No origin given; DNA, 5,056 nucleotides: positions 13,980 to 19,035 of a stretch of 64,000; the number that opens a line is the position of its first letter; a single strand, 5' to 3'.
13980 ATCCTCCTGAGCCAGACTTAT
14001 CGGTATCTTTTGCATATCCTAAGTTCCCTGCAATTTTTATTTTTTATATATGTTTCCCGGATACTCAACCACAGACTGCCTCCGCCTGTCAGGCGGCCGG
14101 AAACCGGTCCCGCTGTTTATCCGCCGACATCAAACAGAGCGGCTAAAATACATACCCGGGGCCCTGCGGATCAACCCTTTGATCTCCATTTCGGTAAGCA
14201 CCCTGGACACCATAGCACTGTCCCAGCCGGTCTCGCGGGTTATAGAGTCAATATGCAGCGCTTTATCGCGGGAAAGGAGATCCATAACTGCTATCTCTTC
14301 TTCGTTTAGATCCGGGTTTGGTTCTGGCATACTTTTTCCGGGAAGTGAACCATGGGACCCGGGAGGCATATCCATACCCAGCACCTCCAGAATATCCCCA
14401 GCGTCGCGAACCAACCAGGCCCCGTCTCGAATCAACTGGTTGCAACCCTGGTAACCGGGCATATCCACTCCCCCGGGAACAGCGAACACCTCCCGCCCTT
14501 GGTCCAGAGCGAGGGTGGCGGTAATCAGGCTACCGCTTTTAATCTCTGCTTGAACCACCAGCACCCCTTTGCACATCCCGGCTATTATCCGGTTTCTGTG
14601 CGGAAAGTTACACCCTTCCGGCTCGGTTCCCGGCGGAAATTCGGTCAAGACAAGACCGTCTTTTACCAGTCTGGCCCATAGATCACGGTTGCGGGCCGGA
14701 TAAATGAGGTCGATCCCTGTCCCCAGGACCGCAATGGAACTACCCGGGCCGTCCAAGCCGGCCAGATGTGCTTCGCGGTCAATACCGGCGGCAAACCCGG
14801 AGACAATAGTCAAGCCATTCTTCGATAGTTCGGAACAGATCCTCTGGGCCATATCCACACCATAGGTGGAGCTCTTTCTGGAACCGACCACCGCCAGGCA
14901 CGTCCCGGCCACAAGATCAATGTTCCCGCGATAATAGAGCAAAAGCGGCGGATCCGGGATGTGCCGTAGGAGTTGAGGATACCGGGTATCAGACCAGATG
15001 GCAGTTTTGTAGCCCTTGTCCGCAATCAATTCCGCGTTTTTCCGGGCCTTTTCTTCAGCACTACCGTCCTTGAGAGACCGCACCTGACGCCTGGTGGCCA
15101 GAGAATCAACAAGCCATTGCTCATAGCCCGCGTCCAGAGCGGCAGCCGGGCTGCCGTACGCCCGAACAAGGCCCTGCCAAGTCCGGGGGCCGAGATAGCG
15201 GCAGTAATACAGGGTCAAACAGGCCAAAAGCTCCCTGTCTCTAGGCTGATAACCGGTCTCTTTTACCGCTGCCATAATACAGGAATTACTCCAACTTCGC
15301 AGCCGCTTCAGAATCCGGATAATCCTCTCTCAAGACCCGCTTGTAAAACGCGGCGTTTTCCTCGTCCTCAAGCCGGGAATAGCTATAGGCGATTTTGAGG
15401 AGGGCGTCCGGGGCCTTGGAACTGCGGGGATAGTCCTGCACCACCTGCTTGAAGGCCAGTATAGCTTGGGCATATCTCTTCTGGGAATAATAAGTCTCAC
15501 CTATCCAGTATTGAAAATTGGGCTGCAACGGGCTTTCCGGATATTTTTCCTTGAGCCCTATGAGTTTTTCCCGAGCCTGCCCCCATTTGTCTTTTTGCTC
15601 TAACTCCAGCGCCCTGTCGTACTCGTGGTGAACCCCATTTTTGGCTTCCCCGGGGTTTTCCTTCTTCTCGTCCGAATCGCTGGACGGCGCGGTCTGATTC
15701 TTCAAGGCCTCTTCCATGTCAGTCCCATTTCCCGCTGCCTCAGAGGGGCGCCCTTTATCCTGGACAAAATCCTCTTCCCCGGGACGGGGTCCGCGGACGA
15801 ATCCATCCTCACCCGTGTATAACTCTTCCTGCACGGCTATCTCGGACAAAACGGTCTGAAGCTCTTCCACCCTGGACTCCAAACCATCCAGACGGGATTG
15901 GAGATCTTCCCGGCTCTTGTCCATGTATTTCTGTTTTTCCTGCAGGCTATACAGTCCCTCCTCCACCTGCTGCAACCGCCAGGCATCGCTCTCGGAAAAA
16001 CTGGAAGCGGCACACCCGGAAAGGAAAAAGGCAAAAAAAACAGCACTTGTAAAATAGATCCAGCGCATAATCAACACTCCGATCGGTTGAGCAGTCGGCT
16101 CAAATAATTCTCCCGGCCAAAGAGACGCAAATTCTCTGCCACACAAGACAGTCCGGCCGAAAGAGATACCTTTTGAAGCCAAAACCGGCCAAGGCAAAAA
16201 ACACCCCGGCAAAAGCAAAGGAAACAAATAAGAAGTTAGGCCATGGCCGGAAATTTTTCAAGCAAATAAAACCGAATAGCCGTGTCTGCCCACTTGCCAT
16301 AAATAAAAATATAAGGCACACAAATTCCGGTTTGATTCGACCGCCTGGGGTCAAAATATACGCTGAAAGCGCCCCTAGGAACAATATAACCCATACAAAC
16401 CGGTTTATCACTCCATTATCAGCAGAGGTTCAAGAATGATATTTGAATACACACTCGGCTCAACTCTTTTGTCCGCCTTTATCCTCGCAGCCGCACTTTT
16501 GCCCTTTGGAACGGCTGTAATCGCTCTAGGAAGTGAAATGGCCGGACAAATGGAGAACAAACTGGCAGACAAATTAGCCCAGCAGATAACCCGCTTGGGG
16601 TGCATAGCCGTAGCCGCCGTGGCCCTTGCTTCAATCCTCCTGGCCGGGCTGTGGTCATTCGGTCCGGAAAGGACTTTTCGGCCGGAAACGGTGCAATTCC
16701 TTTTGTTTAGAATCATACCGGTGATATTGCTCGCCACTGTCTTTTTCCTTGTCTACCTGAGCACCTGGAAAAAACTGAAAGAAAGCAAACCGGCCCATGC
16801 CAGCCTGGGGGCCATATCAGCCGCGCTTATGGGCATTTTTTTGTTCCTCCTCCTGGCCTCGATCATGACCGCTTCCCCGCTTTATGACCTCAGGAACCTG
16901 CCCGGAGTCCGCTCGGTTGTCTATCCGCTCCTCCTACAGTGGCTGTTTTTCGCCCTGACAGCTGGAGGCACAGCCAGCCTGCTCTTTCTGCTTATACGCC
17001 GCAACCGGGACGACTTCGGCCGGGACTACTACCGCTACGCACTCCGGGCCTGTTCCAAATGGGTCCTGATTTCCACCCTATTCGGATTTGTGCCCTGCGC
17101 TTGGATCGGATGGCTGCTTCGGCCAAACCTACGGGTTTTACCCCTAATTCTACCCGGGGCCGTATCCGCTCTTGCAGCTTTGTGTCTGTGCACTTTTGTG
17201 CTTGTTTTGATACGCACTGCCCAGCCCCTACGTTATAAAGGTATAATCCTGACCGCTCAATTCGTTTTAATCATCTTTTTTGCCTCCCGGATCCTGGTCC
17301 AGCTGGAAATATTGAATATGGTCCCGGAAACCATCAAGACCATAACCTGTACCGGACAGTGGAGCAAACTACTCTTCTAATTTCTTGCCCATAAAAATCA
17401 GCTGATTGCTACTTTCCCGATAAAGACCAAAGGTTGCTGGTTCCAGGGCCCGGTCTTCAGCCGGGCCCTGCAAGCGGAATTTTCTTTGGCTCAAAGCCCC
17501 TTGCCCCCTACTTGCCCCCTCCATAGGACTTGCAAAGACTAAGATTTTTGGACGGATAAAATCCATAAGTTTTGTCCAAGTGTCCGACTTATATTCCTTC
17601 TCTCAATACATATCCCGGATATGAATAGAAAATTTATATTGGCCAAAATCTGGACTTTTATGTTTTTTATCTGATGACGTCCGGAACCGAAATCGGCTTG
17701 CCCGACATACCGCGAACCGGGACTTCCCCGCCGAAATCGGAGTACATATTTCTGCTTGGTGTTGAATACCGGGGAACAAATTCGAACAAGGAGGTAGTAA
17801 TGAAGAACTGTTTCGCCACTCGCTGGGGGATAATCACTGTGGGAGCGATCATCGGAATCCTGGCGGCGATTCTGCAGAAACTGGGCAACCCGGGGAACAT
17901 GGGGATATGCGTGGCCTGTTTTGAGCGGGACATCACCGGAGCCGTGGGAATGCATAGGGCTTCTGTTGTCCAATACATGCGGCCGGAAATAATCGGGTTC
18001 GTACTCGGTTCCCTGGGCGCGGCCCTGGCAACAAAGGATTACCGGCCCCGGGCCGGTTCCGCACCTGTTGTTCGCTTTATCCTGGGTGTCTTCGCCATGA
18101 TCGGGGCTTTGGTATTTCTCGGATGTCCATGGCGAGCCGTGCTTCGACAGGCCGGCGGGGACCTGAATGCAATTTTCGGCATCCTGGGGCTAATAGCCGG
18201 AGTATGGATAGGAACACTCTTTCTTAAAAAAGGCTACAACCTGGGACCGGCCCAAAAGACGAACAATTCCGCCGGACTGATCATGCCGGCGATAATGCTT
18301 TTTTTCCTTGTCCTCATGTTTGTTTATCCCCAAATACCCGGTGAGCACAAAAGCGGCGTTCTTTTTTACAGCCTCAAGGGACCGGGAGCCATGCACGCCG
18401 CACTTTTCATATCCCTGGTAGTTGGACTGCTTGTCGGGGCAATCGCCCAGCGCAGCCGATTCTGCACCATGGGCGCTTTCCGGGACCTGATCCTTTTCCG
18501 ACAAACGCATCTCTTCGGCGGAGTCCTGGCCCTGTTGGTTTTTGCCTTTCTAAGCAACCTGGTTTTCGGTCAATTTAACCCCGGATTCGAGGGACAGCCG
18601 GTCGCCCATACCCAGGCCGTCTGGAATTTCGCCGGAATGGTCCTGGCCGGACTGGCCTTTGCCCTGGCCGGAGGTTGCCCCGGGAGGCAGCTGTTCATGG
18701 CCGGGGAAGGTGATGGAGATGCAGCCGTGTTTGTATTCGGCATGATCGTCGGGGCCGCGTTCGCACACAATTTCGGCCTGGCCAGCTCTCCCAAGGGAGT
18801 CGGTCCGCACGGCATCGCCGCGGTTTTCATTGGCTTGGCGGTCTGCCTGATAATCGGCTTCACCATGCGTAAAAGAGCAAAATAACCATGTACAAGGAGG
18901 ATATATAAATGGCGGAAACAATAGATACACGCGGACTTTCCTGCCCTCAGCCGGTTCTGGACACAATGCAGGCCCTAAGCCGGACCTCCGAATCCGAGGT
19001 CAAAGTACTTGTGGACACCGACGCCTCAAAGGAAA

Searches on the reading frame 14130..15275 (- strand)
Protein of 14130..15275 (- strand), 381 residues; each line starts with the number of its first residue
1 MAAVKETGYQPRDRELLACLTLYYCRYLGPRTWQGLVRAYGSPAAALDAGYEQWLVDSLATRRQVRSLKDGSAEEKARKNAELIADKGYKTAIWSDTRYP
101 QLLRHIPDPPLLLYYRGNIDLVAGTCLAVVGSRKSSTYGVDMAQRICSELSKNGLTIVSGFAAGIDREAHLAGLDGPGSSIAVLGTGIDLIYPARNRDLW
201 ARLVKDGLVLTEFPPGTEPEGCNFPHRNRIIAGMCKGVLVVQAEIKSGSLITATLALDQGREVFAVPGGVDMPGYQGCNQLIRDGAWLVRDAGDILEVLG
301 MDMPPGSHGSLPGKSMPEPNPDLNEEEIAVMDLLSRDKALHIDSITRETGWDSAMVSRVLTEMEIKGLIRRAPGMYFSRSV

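Call 71: search_protein_families(library=pfam, proteins=[window:14130-15275:-], max_evalue=0.00001)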
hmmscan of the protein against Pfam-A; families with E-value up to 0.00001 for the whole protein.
window:14130-15275:- (381 aa): 2 families
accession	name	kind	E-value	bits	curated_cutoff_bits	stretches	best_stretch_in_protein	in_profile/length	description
PF02481.21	DNA_processg_A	-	9.7e-76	254.1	29.6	1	85-290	3-211/212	DNA recombination-mediator protein A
PF17782.7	DprA_WH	-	4.1e-14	52.8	22.9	1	316-374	3-60/61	DprA winged helix domain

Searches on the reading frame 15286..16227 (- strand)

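Call 71: search_protein_families(library=pfam, proteins=[window:15286-16227:-], max_evalue=0.00001)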
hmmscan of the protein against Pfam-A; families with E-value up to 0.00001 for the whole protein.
window:15286-16227:- (313 aa): 4 families
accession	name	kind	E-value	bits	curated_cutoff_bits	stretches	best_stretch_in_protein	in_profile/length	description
PF13174.12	TPR_6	-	3.1e-13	49.8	26.3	0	239-269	3-33/33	Tetratricopeptide repeat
PF13525.12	YfiO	-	1.5e-08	35.1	25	1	203-270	9-76/203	Outer membrane lipoprotein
PF13432.12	TPR_16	-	3.4e-07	31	32.7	1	203-268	1-63/65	Tetratricopeptide repeat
PF07719.23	TPR_2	-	6.2e-06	26.4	27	0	238-268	3-33/34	Tetratricopeptide repeat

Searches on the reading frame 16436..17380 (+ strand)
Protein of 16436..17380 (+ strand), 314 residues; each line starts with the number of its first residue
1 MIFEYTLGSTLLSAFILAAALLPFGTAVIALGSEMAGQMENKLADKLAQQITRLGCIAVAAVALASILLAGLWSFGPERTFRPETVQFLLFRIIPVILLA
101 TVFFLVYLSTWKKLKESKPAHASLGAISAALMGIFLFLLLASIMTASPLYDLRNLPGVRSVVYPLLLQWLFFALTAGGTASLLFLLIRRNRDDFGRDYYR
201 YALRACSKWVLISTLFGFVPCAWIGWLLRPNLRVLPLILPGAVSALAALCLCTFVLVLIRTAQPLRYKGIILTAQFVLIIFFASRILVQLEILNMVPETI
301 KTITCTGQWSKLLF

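Call 71: search_protein_families(library=pfam, proteins=[window:16436-17380:+], max_evalue=0.00001)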
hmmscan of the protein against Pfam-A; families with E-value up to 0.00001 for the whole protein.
window:16436-17380:+ (314 aa): 0 families

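Call 83: search_protein_families(library=pfam, proteins=[window:16436-17380:+], max_evalue=0.001)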
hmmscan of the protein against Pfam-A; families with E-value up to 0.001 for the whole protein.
window:16436-17380:+ (314 aa): 0 families

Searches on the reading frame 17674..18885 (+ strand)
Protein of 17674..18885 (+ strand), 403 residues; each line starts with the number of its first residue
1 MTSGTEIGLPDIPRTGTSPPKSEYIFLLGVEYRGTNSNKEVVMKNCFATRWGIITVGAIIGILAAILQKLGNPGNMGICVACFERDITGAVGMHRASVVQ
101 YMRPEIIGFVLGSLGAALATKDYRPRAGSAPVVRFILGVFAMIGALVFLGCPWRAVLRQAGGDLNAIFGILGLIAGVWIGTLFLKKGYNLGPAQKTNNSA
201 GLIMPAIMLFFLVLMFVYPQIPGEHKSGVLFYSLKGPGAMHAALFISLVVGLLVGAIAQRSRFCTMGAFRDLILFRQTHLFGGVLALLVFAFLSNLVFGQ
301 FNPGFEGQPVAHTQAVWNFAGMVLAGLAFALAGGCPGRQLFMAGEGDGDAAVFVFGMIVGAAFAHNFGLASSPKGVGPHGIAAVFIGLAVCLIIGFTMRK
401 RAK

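Call 71: search_protein_families(library=pfam, proteins=[window:17674-18885:+], max_evalue=0.00001)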
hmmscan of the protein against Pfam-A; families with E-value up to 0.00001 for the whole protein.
window:17674-18885:+ (403 aa): 1 family
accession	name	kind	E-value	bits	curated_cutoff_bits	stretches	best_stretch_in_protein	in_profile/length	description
PF04143.19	Sulf_transp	-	7e-15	55.8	27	1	260-370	1-109/310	Sulphur transport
